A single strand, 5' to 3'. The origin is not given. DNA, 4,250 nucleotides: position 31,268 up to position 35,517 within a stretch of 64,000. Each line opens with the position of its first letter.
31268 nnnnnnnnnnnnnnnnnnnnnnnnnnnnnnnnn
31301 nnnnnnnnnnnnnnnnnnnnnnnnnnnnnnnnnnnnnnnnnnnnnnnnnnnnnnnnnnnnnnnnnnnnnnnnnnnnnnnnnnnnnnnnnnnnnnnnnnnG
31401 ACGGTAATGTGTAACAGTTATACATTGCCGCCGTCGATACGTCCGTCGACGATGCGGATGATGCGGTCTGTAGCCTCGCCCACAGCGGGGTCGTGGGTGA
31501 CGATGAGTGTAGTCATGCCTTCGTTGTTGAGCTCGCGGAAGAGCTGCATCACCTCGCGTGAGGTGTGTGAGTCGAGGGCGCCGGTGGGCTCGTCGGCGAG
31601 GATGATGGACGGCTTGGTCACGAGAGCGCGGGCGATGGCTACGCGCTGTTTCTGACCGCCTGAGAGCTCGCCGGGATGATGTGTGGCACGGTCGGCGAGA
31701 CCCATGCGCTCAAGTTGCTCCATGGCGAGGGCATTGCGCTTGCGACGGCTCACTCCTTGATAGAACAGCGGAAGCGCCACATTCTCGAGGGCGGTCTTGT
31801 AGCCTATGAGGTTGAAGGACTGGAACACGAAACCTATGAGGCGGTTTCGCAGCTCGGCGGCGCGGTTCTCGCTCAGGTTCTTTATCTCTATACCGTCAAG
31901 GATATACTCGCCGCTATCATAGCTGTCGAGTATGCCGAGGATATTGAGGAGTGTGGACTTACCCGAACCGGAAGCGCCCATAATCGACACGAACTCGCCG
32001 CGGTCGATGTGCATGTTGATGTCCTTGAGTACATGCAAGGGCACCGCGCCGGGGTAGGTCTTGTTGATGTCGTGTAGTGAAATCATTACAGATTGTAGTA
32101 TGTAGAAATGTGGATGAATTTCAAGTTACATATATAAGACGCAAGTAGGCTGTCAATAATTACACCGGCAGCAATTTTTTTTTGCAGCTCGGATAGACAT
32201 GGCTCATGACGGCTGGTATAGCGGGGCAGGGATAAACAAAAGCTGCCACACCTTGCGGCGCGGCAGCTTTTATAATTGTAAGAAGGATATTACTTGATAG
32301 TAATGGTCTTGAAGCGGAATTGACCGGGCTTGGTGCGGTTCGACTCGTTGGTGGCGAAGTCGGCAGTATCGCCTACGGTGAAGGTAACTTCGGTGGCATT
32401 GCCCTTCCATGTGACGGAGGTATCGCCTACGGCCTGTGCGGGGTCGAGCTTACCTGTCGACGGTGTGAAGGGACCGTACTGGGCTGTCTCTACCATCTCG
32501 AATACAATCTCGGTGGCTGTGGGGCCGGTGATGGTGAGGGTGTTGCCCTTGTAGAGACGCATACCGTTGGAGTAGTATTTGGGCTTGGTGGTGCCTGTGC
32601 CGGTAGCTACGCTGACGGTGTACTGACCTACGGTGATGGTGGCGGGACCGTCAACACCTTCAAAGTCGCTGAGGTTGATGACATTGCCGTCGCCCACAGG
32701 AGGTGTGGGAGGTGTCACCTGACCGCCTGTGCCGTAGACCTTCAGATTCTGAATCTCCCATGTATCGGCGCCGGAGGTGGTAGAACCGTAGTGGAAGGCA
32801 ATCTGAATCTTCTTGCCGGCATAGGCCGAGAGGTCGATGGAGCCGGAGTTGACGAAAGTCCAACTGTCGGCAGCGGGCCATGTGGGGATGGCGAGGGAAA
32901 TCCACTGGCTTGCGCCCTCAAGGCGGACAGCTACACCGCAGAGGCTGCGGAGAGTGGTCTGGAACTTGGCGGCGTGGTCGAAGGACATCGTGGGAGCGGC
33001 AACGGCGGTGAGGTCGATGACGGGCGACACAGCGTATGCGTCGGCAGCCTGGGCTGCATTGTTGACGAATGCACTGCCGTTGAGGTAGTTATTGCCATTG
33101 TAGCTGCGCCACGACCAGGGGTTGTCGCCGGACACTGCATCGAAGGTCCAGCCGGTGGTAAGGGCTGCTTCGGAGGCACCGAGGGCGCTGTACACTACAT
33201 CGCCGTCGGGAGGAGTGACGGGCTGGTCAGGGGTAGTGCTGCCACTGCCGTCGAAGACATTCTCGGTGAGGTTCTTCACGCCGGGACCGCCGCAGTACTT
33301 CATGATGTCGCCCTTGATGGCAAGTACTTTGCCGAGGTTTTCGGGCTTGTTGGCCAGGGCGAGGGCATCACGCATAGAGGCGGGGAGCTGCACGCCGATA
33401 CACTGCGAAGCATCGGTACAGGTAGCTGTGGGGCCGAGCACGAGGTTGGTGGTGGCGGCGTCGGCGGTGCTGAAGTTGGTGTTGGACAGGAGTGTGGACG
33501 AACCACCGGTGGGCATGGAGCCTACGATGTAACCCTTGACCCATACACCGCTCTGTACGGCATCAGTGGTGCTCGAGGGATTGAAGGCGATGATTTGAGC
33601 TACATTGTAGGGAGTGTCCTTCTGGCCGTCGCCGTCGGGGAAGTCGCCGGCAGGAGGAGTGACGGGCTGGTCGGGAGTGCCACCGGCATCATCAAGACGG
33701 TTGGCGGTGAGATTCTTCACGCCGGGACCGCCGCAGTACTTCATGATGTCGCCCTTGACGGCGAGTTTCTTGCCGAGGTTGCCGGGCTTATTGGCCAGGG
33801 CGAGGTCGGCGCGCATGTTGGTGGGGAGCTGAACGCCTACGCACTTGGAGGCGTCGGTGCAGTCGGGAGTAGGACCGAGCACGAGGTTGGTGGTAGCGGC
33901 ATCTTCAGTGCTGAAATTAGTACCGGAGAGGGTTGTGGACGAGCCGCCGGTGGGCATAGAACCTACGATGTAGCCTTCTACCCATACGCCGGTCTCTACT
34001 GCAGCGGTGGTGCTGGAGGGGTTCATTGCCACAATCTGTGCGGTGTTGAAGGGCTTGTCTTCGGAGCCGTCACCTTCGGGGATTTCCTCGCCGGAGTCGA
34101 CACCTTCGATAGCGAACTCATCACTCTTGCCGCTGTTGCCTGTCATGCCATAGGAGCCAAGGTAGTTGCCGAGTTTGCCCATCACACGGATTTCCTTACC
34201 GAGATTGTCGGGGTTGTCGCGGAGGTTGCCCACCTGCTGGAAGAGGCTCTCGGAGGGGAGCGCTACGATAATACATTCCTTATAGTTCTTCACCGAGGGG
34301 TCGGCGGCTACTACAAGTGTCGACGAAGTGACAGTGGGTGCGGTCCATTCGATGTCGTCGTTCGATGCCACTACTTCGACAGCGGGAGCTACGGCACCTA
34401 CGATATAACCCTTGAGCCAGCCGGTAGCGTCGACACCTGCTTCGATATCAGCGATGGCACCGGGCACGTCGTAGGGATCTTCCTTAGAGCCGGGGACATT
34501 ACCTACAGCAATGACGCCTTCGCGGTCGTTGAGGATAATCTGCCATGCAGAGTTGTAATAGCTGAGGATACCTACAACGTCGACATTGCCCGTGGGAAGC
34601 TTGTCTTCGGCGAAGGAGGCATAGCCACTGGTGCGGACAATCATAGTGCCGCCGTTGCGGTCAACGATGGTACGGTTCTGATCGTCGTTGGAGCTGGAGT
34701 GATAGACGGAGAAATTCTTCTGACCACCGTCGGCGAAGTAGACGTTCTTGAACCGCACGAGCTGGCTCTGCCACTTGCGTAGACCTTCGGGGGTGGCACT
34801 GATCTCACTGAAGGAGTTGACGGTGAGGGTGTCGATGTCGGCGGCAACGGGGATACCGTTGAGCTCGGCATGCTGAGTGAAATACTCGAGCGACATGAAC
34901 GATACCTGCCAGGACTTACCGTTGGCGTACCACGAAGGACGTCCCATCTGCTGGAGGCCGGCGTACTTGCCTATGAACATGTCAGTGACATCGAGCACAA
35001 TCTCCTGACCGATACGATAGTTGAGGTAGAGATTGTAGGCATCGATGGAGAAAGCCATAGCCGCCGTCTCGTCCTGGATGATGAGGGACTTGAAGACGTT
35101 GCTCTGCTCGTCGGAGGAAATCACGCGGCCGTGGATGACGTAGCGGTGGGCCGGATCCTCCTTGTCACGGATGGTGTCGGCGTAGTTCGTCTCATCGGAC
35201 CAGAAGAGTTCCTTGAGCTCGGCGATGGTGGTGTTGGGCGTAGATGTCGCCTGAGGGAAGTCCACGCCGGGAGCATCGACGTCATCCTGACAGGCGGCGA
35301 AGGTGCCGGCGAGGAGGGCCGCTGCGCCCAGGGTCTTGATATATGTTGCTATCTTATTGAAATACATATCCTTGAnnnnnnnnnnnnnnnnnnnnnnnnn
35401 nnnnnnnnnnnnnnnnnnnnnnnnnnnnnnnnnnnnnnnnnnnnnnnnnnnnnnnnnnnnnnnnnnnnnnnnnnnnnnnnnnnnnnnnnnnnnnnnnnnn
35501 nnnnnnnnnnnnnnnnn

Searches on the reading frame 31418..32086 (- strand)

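Call 76: search_protein_families(library=pfam, proteins=[window:31418-32086:-], max_evalue=0.00001)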
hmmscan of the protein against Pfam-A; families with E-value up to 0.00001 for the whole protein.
window:31418-32086:- (222 aa): 3 families
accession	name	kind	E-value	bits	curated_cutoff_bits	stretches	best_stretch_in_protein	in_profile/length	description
PF00005.33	ABC_tran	-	5.8e-33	114.8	25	1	20-168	1-136/137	ABC transporter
PF13304.12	AAA_21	-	2.8e-08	34.6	27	0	138-201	235-301/304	AAA domain, putative AbiEii toxin, Type IV TA system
PF02463.25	SMC_N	-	1.1e-07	31.9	40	1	31-213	25-212/220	RecF/RecN/SMC N terminal domain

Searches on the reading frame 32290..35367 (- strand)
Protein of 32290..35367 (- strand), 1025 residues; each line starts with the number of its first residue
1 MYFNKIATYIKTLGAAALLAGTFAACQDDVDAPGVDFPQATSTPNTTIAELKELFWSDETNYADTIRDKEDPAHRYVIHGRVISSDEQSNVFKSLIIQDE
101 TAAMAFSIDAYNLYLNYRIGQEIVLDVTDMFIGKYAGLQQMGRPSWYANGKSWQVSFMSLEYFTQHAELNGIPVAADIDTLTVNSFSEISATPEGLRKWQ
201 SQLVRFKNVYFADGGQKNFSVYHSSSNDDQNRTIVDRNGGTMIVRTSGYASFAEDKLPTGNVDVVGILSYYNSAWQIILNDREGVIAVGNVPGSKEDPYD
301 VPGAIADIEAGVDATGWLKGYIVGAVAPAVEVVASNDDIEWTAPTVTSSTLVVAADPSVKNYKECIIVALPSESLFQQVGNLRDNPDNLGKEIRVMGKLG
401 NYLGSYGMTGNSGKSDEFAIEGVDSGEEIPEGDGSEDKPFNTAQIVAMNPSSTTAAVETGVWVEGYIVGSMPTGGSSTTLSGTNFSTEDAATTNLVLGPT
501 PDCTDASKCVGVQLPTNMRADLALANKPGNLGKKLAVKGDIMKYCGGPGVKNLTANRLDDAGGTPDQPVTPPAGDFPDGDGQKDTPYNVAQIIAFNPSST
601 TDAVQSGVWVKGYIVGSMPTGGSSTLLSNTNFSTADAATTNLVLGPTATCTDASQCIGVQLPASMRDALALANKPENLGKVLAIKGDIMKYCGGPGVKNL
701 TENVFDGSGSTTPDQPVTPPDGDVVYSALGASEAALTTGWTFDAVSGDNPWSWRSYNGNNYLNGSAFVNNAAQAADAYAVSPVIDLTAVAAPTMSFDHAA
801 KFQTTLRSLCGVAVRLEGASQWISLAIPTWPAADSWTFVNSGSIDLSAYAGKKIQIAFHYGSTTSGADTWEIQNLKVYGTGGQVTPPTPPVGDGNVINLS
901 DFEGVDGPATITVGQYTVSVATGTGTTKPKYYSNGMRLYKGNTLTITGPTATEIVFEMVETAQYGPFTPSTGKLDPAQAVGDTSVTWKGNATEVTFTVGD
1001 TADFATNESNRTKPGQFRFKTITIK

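Call 57: search_protein_families(library=pfam, proteins=[window:32290-35367:-], max_evalue=0.00001)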
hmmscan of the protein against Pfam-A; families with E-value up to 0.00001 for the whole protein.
window:32290-35367:- (1025 aa): 2 families
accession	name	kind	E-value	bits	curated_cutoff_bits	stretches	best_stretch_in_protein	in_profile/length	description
PF19886.4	DUF6359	-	2e-75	250.1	23.2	3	456-557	10-108/110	Domain of unknown function (DUF6359)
PF18942.5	DUF5689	-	1.6e-52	179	28.6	1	44-283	2-215/217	Family of unknown function (DUF5689)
